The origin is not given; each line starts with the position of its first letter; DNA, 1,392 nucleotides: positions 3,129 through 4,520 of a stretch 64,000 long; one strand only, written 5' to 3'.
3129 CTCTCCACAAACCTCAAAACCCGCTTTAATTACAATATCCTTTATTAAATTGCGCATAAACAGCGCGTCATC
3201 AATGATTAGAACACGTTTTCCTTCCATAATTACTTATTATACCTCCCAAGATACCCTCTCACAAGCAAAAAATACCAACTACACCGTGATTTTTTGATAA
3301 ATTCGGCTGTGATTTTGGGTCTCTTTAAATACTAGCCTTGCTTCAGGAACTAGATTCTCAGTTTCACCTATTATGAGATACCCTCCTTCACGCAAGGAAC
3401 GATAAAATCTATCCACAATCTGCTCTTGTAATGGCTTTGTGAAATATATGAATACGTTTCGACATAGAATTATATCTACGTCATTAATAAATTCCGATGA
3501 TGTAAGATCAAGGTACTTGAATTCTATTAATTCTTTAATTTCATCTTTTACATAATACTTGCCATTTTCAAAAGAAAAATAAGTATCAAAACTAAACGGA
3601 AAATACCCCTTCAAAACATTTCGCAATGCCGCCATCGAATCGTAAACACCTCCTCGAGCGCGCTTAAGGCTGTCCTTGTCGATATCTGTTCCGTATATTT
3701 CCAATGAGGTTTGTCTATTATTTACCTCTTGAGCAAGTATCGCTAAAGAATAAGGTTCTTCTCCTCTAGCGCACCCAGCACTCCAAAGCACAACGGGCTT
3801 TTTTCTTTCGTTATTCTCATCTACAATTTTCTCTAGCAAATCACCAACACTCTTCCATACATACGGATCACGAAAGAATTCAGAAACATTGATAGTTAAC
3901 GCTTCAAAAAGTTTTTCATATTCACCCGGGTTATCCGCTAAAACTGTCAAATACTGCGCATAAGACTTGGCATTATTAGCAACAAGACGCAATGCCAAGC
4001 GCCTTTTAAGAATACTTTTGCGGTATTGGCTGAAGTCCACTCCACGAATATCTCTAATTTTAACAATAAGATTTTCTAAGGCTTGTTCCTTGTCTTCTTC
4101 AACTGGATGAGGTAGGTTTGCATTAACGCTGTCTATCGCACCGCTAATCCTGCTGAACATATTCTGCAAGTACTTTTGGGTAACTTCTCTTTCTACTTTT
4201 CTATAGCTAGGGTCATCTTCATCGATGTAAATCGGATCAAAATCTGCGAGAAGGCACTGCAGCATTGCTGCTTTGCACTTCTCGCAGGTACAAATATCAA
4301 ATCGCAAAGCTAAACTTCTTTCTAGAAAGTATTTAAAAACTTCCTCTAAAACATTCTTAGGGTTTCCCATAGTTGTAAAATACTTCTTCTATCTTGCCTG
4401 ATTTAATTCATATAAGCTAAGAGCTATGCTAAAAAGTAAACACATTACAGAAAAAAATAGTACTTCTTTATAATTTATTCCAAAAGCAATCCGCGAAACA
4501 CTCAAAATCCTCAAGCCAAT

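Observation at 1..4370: ComFB-like domain linked to CheR twice: once fused, once as an adjacent stand-alone gene (Rosetta-stone pair)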

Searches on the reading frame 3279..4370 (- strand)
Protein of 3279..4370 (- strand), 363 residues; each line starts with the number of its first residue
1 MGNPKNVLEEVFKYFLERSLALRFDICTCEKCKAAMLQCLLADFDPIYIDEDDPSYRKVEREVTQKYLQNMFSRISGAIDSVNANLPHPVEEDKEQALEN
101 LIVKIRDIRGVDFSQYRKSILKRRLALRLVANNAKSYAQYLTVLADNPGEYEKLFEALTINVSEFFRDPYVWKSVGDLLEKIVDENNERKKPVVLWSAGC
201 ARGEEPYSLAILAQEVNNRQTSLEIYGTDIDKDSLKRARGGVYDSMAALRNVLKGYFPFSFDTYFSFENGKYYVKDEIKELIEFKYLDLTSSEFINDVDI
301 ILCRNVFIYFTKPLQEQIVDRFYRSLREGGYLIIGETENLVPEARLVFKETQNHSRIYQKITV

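Call 4: search_protein_families(library=pfam, proteins=[window:3279-4370:-], max_evalue=1)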
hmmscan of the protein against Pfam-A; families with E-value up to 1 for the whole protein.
window:3279-4370:- (363 aa): 8 families
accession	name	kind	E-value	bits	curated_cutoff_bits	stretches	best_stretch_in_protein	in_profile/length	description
PF01739.24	CheR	-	2.6e-49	167.7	27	1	161-352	1-190/195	CheR methyltransferase, SAM binding domain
PF03705.20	CheR_N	-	4.7e-12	45.9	27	1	97-148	2-53/53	CheR methyltransferase, all-alpha domain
PF08242.18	Methyltransf_12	-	1e-05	26.6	30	1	281-332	50-98/98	Methyltransferase domain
PF13649.12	Methyltransf_25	-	1.2e-05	26.4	27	1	282-330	48-97/97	Methyltransferase domain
PF08241.18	Methyltransf_11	-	1.7e-05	25.8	21.2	1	282-334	44-95/95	Methyltransferase domain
PF13847.12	Methyltransf_31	-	2.7e-05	24.3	27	2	290-338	64-113/145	Methyltransferase domain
PF10719.14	ComFB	-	0.00017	22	25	1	5-85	1-82/83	Late competence development protein ComFB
PF03848.20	TehB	-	0.1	12.4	20.4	0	278-334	76-132/193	Tellurite resistance protein TehB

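Call 17: find_homologous_proteins(query=window:3279-4370:-, max_evalue=0.00001)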
Query window:3279-4370:- (363 aa): 6538 proteins with E <= 0.00001 among 8000 candidates; the best 120 are listed.
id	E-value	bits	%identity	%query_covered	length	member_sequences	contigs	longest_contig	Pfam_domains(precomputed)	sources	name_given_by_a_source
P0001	1.9e-239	812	100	100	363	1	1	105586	PF03705.21,PF13649.13,PF01739.25,PF08241.19,PF08242.19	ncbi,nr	ncbi:MAG: protein-glutamate O-methyltransferase CheR [Candidatus Omnitrophica bacterium]|nr:protein-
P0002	1.4e-156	539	66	99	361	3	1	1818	PF03705.21,PF01739.25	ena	-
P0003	2.1e-154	532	65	100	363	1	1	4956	PF03705.21,PF01739.25,PF08242.19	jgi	jgi:chemotaxis protein methyltransferase CheR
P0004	2.7e-154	532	65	99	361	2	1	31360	PF03705.21,PF01739.25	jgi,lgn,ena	jgi:chemotaxis methyl-accepting protein methylase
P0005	4.2e-154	531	66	99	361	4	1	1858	PF03705.21,PF01739.25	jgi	jgi:chemotaxis protein methyltransferase CheR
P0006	3.7e-150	518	64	100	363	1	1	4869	PF03705.21,PF01739.25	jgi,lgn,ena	-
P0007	5.7e-150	518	65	98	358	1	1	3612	PF03705.21,PF01739.25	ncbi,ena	-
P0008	1.3e-149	517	64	99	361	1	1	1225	PF03705.21,PF01739.25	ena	-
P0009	2.5e-139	483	59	99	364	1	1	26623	PF03705.21,PF10719.15,PF01739.25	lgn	-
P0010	5.0e-137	475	58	99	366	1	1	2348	PF03705.21,PF10719.15,PF01739.25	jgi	jgi:chemotaxis protein methyltransferase CheR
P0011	2.6e-136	473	57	99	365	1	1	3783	PF03705.21,PF10719.15,PF01739.25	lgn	-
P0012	4.0e-134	466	59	100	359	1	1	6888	PF13847.13,PF03705.21,PF10719.15,PF01739.25,PF08241.19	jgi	-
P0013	8.0e-130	451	55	99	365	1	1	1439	PF03705.21,PF01739.25,PF08241.19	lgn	-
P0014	4.6e-129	449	54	100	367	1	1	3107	PF03705.21,PF01739.25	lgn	-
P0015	8.7e-129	448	57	100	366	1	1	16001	PF13847.13,PF03705.21,PF01739.25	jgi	jgi:chemotaxis methyl-accepting protein methylase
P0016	1.2e-128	448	55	100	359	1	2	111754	PF03705.21,PF10719.15,PF01739.25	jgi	jgi:chemotaxis methyl-accepting protein methylase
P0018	6.9e-126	439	53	99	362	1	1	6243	PF03705.21,PF10719.15,PF01739.25,PF08241.19,PF08242.19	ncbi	-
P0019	5.9e-125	435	53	100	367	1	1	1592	PF03705.21,PF10719.15,PF01739.25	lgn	-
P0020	6.3e-125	435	56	99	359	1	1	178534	PF03705.21,PF10719.15,PF01739.25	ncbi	-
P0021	5.3e-123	429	55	99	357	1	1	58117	PF03705.21,PF10719.15,PF01739.25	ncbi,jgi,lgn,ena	-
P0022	1.3e-122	428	54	99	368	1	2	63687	PF03705.21,PF10719.15,PF01739.25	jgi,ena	-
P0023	4.3e-122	426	55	100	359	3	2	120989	PF13847.13,PF03705.21,PF10719.15,PF01739.25,PF08242.19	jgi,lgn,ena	-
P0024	1.9e-120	421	52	100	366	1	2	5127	PF03705.21,PF10719.15,PF01739.25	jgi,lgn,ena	-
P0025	1.6e-119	418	54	100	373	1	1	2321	PF03705.21,PF13649.13,PF10719.15,PF01739.25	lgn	-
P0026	8.1e-118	412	53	99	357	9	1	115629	PF03705.21,PF10719.15,PF01739.25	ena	-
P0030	3.6e-115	403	52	100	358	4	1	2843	PF13847.13,PF03705.21,PF10719.15,PF01739.25,PF08242.19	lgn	-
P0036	9.9e-112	392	49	99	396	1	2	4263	PF03705.21,PF10719.15,PF01739.25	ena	-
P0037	3.3e-108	380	51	99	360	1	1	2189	PF13847.13,PF03705.21,PF10719.15,PF01739.25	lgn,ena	-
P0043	1.5e-97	345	46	100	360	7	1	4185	PF03705.21,PF10719.15,PF01739.25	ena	-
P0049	3.1e-94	334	47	98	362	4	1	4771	PF03705.21,PF10719.15,PF01739.25,PF08242.19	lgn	-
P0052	3.1e-93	331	45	99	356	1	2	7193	PF03705.21,PF10719.15,PF01739.25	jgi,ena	-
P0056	1.2e-91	326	46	98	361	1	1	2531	PF03705.21,PF10719.15,PF01739.25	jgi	jgi:chemotaxis protein methyltransferase CheR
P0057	1.3e-91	326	44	99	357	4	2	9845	PF03705.21,PF10719.15,PF01739.25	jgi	-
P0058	4.0e-91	324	46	98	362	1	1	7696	PF03705.21,PF10719.15,PF01739.25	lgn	-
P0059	1.2e-89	319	45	98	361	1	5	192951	PF03705.21,PF10719.15,PF01739.25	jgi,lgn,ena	-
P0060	2.3e-89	318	45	98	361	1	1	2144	PF03705.21,PF10719.15,PF01739.25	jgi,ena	-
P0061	7.6e-88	313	45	98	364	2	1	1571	PF03705.21,PF10719.15,PF01739.25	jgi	jgi:chemotaxis methyl-accepting protein methylase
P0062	1.9e-87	312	44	98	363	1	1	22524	PF03705.21,PF10719.15,PF01739.25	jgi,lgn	jgi:chemotaxis protein methyltransferase CheR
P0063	3.2e-87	311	44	99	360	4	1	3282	PF03705.21,PF10719.15,PF01739.25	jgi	-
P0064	5.9e-87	311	43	98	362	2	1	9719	PF03705.21,PF10719.15,PF01739.25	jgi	jgi:chemotaxis methyl-accepting protein methylase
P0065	6.5e-87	310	42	98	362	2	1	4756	PF03705.21,PF10719.15,PF01739.25,PF08242.19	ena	-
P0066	9.9e-87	310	43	98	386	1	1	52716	PF03705.21,PF10719.15,PF01739.25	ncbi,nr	ncbi:MAG: late competence development ComFB family protein [Candidatus Omnitrophica bacterium]|nr:la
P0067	1.3e-86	309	43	98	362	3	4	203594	PF03705.21,PF10719.15,PF01739.25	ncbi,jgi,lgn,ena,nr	ncbi:MAG: late competence development ComFB family protein [Candidatus Omnitrophica bacterium]|jgi:c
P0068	5.6e-86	307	45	99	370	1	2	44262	PF03705.21,PF10719.15,PF01739.25,PF08242.19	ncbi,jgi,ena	-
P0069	5.6e-86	307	43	98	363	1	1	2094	PF03705.21,PF10719.15,PF01739.25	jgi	jgi:chemotaxis protein methyltransferase CheR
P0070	1.2e-85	306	43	99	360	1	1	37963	PF03705.21,PF10719.15,PF01739.25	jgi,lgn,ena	-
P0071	1.7e-85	306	43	98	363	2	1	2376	PF03705.21,PF10719.15,PF01739.25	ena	-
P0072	2.1e-85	305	43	98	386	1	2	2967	PF03705.21,PF10719.15,PF01739.25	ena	-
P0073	2.3e-85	305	43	98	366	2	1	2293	PF03705.21,PF10719.15,PF01739.25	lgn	-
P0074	3.8e-85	305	41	98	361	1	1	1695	PF03705.21,PF10719.15,PF01739.25,PF08242.19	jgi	jgi:chemotaxis protein methyltransferase CheR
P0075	4.5e-85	304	42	98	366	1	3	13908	PF03705.21,PF10719.15,PF01739.25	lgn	-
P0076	4.6e-85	304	42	99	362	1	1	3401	PF03705.21,PF10719.15,PF01739.25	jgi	jgi:chemotaxis protein methyltransferase CheR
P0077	6.0e-84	301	42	99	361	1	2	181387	PF03705.21,PF10719.15,PF01739.25,PF08242.19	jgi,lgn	jgi:chemotaxis methyl-accepting protein methylase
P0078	6.5e-84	301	42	98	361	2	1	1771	PF03705.21,PF10719.15,PF01739.25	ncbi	-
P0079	6.6e-84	301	42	99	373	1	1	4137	PF03705.21,PF10719.15,PF01739.25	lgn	-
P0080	6.8e-84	300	41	98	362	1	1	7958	PF03705.21,PF10719.15,PF01739.25,PF08242.19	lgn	-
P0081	7.5e-84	300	44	98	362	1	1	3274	PF03705.21,PF10719.15,PF01739.25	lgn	-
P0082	1.9e-83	299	44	98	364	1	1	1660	PF03705.21,PF10719.15,PF01739.25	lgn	-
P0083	2.4e-83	299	43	98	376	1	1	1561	PF03705.21,PF10719.15,PF01739.25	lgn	-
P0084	4.2e-83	298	42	99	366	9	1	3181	PF03705.21,PF10719.15,PF01739.25,PF08242.19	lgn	-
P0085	7.1e-83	297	41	98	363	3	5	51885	PF03705.21,PF10719.15,PF01739.25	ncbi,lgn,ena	-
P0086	8.7e-83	297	42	99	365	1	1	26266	PF03705.21,PF10719.15,PF01739.25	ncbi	-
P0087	1.1e-82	296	42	98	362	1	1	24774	PF03705.21,PF10719.15,PF01739.25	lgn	-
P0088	1.2e-82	296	43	98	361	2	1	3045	PF03705.21,PF10719.15,PF01739.25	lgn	-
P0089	1.4e-82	296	41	98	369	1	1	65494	PF03705.21,PF10719.15,PF01739.25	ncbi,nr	ncbi:MAG: late competence development ComFB family protein [Candidatus Omnitrophica bacterium]|nr:la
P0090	1.6e-82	296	44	98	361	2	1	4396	PF03705.21,PF10719.15,PF01739.25,PF08242.19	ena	-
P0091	1.6e-82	296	40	98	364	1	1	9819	PF03705.21,PF10719.15,PF01739.25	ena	-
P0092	1.7e-82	296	41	99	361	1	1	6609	PF03705.21,PF10719.15,PF01739.25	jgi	jgi:chemotaxis protein methyltransferase CheR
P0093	1.9e-82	296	41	98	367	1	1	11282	PF03705.21,PF10719.15,PF01739.25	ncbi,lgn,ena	-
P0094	2.8e-82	295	41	98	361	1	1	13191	PF03705.21,PF10719.15,PF01739.25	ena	-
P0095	3.4e-82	295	43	98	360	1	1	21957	PF13847.13,PF03705.21,PF10719.15,PF01739.25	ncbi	ncbi:MAG: CheR family methyltransferase [Candidatus Omnitrophota bacterium]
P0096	5.6e-82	294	44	98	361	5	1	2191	PF03705.21,PF10719.15,PF01739.25,PF08242.19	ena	-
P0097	6.2e-82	294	41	98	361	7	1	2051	PF03705.21,PF10719.15,PF01739.25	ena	-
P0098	6.4e-82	294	42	98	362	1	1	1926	PF03705.21,PF10719.15,PF01739.25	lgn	-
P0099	8.5e-82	294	41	98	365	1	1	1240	PF03705.21,PF13649.13,PF10719.15,PF01739.25,PF08241.19,PF08242.19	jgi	jgi:chemotaxis protein methyltransferase CheR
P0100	1.0e-81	293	43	99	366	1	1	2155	PF03705.21,PF10719.15,PF01739.25,PF08242.19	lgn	-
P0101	1.3e-81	293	40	99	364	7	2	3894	PF03705.21,PF10719.15,PF01739.25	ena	-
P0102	1.4e-81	293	40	98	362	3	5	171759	PF03705.21,PF10719.15,PF01739.25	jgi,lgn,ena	jgi:chemotaxis methyl-accepting protein methylase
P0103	1.5e-81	293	43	99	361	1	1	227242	PF03705.21,PF10719.15,PF01739.25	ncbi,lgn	-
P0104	1.7e-81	293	44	98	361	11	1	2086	PF03705.21,PF10719.15,PF01739.25,PF08242.19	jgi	jgi:chemotaxis protein methyltransferase CheR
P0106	2.8e-81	292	43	99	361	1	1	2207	PF03705.21,PF10719.15,PF01739.25,PF08242.19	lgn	-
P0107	3.6e-81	292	43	98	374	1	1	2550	PF03705.21,PF10719.15,PF01739.25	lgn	-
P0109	4.3e-81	291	41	98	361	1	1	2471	PF03705.21,PF10719.15,PF01739.25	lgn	-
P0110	7.6e-81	290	42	98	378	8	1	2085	PF03705.21,PF10719.15,PF01739.25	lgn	-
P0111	7.8e-81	290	41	99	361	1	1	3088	PF03705.21,PF10719.15,PF01739.25,PF08242.19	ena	-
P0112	8.5e-81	290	43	95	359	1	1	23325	PF03705.21,PF10719.15,PF01739.25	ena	-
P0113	1.4e-80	290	41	99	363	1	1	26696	PF03705.21,PF10719.15,PF01739.25,PF08242.19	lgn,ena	-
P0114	1.5e-80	290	41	99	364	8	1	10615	PF03705.21,PF10719.15,PF01739.25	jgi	jgi:chemotaxis methyl-accepting protein methylase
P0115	1.5e-80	289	41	98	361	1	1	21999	PF03705.21,PF10719.15,PF01739.25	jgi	jgi:chemotaxis protein methyltransferase CheR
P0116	1.6e-80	289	40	98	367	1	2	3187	PF03705.21,PF10719.15,PF01739.25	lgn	-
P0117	1.7e-80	289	40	98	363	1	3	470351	PF03705.21,PF10719.15,PF01739.25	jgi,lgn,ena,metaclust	metaclust:\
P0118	1.7e-80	289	41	99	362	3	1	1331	PF03705.21,PF10719.15,PF01739.25,PF08242.19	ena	-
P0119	1.9e-80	289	40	98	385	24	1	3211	PF03705.21,PF10719.15,PF01739.25,PF08242.19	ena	-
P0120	2.3e-80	289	41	98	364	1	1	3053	PF03705.21,PF10719.15,PF01739.25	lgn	-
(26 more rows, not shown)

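Call 18: find_encoding_contigs(protein=P0001, flank=10000, max_places=3)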
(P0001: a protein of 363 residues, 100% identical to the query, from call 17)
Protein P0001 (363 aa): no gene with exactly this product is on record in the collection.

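Call 45: search_solved_structures(query=window:3279-4370:-, max_evalue=0.00001, show_alignments=2)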
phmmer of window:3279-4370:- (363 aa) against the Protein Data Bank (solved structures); distinct sequences matched with E-value up to 0.00001: 6.
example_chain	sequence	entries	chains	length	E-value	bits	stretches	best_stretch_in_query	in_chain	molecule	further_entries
5ftw_A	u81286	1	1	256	4.3e-37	131.7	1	103-341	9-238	CHEMOTAXIS PROTEIN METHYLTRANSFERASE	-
1bc5_A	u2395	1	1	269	9.4e-26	94.4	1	109-341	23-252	CHEMOTAXIS RECEPTOR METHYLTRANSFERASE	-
1af7_A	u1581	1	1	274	1e-25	94.3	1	109-341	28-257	CHEMOTAXIS RECEPTOR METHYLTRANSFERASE CHER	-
5xly_A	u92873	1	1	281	1.1e-25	94.2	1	115-340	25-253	Chemotaxis protein methyltransferase 1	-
5xlx_A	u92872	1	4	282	1.1e-25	94.2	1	115-340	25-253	Chemotaxis protein methyltransferase 1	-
5y4r_A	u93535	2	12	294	1.2e-25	94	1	114-340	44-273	Chemotaxis protein methyltransferase 1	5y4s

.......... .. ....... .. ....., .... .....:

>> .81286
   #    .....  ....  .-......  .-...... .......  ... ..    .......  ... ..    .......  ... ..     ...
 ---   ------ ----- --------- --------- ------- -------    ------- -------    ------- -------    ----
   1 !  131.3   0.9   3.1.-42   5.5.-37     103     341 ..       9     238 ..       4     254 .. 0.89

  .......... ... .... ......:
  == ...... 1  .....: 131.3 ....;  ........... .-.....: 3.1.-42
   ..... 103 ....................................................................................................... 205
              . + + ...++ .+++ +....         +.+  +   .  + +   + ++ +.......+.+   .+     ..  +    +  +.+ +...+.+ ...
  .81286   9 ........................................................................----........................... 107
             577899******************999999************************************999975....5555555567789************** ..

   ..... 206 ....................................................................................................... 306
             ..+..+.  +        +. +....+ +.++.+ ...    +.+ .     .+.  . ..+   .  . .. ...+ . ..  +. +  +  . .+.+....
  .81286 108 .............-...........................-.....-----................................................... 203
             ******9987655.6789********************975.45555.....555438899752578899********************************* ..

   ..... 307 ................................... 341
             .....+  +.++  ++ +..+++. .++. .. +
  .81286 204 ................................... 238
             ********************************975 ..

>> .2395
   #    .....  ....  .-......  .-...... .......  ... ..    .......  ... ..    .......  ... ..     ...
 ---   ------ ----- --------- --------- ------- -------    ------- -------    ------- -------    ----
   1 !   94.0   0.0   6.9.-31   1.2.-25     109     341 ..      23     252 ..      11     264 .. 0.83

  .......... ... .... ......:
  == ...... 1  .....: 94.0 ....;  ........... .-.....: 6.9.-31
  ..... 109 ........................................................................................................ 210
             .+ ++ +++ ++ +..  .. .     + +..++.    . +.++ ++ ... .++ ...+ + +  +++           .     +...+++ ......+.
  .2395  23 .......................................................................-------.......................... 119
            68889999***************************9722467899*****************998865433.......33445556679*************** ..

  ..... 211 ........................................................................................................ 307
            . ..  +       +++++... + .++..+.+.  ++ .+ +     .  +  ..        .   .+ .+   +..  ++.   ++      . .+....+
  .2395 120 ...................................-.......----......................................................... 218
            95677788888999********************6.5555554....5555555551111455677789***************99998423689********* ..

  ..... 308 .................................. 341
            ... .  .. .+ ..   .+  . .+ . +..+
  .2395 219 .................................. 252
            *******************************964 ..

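Call 53: predict_structure(alignment_id=A2)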
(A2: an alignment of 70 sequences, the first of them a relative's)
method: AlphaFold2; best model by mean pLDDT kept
length: 363 residues; sequences in the alignment: 70
mean_pLDDT: 89.3   pTM: 0.79
mean pLDDT of the five models: 89.3, 88.7, 88.8, 87.6, 86.6
residues with pLDDT >= 90: 218; 70-90: 137; 50-70: 8; < 50: 0
segments of 3 or more residues with pLDDT < 50: none
pLDDT, mean of each block of 10 residues (from residue 1): 85 94 91 96 92 90 90 93 93 91 88 85 92 94 92 81 78 93 92 91 90 84 91 89 81 80 92 94 91 92 83 90 95 87 90 86 84
secondary structure, 60 per line:
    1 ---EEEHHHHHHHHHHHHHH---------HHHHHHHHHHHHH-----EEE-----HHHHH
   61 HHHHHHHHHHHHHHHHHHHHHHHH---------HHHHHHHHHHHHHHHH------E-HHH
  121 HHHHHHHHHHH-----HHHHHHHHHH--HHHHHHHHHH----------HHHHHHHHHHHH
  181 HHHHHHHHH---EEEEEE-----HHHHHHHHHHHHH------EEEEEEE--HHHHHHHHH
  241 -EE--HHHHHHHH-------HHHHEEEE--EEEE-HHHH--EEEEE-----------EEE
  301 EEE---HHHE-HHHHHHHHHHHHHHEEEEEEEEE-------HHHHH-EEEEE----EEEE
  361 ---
elements in order: E4-6 H7-20 H30-42 E48-50 H56-84 H94-109 H118-131 H137-146 H149-158 H169-189 E193-198 H204-216 E223-229 H232-240 H246-253 H261-264 E265-268 E271-274 H276-279 E282-286 E298-303 H312-325 E326-334 H342-346 E348-352 E357-360

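Call 55: fold_search(model_id=the predicted structure, library=pdb)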
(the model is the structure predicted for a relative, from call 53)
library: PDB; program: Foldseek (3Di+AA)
matches with E <= 10: 1295; with E <= 0.001: 429
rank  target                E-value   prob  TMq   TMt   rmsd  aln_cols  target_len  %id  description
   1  5ftw                  5.6e-20  1.00  0.63  0.88   2.9       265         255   32  Crystal structure of glutamate O-methyltransferase in complex with S- adenosyl-L-homocysteine (SAH) from Bacillus subtil (released 2016-10-05)
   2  5y4r_B                8.2e-18  1.00  0.52  0.68   8.8       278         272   26  Structure of a methyltransferase complex (released 2017-11-29)
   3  1bc5_A                2.7e-17  1.00  0.54  0.71   5.0       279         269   26  CHEMOTAXIS RECEPTOR RECOGNITION BY PROTEIN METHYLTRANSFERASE CHER (released 1998-11-25)
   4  1af7                  3.0e-17  1.00  0.54  0.69   5.9       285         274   26  CHER FROM SALMONELLA TYPHIMURIUM (released 1998-01-28)
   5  5y4r_A                7.7e-17  1.00  0.51  0.67   9.2       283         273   26  Structure of a methyltransferase complex (released 2017-11-29)
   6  5xly_A                9.1e-16  1.00  0.50  0.66   9.1       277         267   26  Crystal structure of CheR1 in complex with c-di-GMP-bound MapZ (released 2017-08-23)
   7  5y4s_A                9.1e-15  1.00  0.49  0.65   8.3       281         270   26  Structure of a methyltransferase complex (released 2017-11-29)
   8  5y4s_B                3.3e-14  1.00  0.47  0.62   8.8       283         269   25  Structure of a methyltransferase complex (released 2017-11-29)
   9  5xlx_A                7.2e-14  1.00  0.48  0.83   2.8       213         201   28  Crystal structure of the C-terminal domain of CheR1 containing SAH (released 2017-08-23)
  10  5y4s_D                1.0e-13  1.00  0.48  0.65   8.6       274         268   28  Structure of a methyltransferase complex (released 2017-11-29)
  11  8zc7_A                1.2e-06  1.00  0.26  0.34   8.2       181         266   15  Crystallographic analysis of MitM, which catalyzes the post-mitosane modification in mitomycin biosynthesis (released 2024-11-27)
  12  5mpt                  1.9e-06  1.00  0.25  0.24  15.8       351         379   14  Structure of the citrinin polyketide synthase CMeT domain (released 2017-02-22)
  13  6mro                  2.2e-06  1.00  0.25  0.45   7.3       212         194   15  Crystal structure of methyl transferase from Methanosarcina acetivorans at 1.6 Angstroms resolution, Northeast Structura (released 2018-10-24)
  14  8owx_B                2.8e-06  1.00  0.26  0.38  14.9       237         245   11  Crystal Structure of METTL6 bound to SAH (released 2024-05-08)
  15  8gdu                  3.7e-06  1.00  0.25  0.46   5.9       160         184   16  Crystal structure of a mutant methyl transferase from Methanosarcina acetivorans, Northeast Structural Genomics Consorti (released 2024-01-24)
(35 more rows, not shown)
